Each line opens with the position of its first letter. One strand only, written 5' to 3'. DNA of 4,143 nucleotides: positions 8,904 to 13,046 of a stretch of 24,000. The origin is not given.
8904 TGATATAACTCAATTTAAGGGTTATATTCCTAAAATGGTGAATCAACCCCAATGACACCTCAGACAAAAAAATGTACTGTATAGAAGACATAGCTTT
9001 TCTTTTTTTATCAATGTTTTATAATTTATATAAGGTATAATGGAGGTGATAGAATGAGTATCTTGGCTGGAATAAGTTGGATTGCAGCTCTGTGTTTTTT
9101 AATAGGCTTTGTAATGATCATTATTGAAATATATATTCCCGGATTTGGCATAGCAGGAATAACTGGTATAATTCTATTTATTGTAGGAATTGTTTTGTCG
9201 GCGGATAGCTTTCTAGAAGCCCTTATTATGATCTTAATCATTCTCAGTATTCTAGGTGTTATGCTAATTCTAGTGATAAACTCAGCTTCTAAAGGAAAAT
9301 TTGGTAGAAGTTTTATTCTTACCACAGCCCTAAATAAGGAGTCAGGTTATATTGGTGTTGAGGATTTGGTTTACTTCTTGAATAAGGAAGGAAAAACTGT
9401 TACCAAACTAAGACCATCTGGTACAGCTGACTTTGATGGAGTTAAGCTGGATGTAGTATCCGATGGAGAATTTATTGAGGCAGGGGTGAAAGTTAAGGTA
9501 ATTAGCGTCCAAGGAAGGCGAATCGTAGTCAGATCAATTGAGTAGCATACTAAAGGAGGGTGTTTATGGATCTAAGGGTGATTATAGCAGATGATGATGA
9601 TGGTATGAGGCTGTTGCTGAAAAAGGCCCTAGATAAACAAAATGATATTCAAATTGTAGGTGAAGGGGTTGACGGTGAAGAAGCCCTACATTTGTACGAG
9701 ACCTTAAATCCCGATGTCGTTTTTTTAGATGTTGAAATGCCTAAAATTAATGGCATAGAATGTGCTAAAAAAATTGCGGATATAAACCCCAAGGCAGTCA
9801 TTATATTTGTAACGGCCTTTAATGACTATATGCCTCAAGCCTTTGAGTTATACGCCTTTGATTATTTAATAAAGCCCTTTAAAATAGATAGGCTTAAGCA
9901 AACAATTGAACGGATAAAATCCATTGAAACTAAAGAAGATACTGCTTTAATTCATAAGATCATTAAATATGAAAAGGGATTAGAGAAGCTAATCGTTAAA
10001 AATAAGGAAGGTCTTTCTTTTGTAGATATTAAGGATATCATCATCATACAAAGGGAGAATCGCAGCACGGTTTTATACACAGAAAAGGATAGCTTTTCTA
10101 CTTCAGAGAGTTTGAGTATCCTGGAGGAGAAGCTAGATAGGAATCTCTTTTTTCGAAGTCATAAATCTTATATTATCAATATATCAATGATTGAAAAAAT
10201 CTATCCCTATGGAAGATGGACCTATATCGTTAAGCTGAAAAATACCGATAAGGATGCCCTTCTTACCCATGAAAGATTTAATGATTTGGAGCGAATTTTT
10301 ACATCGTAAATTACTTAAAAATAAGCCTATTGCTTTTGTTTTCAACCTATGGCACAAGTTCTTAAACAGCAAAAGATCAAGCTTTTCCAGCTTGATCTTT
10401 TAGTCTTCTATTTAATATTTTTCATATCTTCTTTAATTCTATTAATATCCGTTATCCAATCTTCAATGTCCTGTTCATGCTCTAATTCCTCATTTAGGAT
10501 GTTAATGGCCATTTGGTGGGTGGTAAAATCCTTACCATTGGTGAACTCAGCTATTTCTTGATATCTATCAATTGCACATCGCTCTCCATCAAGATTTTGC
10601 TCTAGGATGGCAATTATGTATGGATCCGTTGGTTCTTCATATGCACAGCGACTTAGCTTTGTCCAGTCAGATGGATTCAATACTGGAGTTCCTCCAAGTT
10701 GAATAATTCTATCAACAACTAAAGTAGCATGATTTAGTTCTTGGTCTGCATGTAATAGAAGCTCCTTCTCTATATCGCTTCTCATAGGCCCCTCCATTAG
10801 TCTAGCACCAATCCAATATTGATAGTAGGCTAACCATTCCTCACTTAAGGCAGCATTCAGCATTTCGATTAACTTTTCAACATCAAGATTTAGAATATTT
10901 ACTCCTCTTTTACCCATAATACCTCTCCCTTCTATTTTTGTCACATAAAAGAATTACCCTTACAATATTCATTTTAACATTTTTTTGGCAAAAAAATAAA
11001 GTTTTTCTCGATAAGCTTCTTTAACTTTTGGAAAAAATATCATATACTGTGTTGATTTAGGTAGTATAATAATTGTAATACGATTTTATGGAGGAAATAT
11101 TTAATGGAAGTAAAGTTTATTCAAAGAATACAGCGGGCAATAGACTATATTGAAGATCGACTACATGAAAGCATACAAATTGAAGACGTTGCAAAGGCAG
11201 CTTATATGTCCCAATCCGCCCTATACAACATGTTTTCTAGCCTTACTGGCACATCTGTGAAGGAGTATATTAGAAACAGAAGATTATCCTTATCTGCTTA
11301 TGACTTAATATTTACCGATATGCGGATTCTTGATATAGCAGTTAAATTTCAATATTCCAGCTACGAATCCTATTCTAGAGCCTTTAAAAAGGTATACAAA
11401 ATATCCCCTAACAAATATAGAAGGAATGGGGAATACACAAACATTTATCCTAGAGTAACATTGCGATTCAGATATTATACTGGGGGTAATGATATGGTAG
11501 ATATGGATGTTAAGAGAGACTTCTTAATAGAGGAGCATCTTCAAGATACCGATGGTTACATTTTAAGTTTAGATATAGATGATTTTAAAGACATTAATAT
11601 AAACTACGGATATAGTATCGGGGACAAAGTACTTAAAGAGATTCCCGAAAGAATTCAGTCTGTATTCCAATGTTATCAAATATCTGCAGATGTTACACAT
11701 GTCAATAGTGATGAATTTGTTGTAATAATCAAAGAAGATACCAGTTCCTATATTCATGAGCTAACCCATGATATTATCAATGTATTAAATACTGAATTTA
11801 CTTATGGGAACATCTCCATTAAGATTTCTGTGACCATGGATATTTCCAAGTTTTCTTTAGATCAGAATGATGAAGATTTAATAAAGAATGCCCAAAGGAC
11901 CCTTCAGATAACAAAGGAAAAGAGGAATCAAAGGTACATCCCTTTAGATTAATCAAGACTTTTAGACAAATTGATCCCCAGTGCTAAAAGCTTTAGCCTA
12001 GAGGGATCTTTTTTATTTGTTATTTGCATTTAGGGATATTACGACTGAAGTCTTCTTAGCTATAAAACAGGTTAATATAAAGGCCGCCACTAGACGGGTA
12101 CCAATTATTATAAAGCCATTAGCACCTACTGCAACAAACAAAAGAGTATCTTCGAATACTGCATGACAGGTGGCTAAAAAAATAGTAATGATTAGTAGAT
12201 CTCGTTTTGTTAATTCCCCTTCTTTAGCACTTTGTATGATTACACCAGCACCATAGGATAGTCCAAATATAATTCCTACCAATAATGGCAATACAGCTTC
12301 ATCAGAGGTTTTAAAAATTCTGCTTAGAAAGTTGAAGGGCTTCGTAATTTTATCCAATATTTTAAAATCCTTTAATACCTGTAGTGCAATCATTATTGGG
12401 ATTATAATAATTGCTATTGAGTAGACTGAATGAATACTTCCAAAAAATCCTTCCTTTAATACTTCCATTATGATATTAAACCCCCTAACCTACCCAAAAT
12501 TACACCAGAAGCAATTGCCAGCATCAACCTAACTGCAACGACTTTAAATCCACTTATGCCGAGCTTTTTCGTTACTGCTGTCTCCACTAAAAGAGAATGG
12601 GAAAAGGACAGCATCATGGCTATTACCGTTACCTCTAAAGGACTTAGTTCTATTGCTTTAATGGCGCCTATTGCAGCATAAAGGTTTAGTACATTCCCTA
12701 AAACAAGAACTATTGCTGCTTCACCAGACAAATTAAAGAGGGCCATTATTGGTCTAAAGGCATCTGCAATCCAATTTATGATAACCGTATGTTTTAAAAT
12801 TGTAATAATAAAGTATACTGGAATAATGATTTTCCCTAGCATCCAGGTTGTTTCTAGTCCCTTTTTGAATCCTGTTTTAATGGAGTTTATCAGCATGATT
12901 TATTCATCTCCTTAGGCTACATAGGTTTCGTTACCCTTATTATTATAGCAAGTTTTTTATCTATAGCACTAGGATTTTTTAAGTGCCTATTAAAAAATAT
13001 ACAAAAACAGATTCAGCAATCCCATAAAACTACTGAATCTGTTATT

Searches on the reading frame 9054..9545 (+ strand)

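Call 23: search_protein_families(library=pfam, proteins=[window:9054-9545:+])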
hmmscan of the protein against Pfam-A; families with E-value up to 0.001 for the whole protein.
window:9054-9545:+ (163 aa): 2 families
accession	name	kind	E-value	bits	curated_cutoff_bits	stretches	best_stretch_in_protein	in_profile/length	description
PF01957.25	NfeD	-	1.8e-13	50.9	29.1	1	110-160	6-56/57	NfeD-like C-terminal, partner-binding domain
PF24961.1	NfeD_membrane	-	2.5e-10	40.9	26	1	3-74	42-117/119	NfeD integral membrane domain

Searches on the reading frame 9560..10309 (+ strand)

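Call 23: search_protein_families(library=pfam, proteins=[window:9560-10309:+])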
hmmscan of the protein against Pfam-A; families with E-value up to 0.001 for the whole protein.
window:9560-10309:+ (249 aa): 2 families
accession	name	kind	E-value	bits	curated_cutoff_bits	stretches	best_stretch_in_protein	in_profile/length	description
PF00072.30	Response_reg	-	6.3e-26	91.2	30.2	1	7-116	1-110/111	Response regulator receiver domain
PF04397.21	LytTR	-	2.5e-19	69.8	22.6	1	153-243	4-93/98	LytTr DNA-binding domain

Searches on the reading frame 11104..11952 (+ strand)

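Call 23: search_protein_families(library=pfam, proteins=[window:11104-11952:+])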
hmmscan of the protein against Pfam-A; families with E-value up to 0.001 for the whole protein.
window:11104-11952:+ (282 aa): 3 families
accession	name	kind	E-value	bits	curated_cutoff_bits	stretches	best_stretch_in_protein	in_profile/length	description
PF12833.13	HTH_18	-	3.3e-19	69.4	33.6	1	30-107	2-79/80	Helix-turn-helix domain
PF00990.26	GGDEF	-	7.8e-18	65.2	23.8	1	147-276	29-160/161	Diguanylate cyclase, GGDEF domain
PF00165.29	HTH_AraC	-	3.2e-14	53.1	26.6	2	71-107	7-42/42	Bacterial regulatory helix-turn-helix proteins, AraC family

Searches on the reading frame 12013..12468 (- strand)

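Call 23: search_protein_families(library=pfam, proteins=[window:12013-12468:-])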
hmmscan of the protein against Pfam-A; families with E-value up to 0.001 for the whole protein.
window:12013-12468:- (151 aa): 1 family
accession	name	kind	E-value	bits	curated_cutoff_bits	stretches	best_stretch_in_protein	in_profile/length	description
PF07670.19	Gate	-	1.7e-09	38.5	29.6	1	16-105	2-94/104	Nucleoside recognition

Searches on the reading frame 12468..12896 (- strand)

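Call 23: search_protein_families(library=pfam, proteins=[window:12468-12896:-])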
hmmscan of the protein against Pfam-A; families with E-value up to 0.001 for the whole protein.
window:12468-12896:- (142 aa): 1 family
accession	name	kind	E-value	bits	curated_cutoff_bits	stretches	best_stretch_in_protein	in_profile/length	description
PF07670.19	Gate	-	1.5e-11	45.1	29.6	1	18-111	2-100/104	Nucleoside recognition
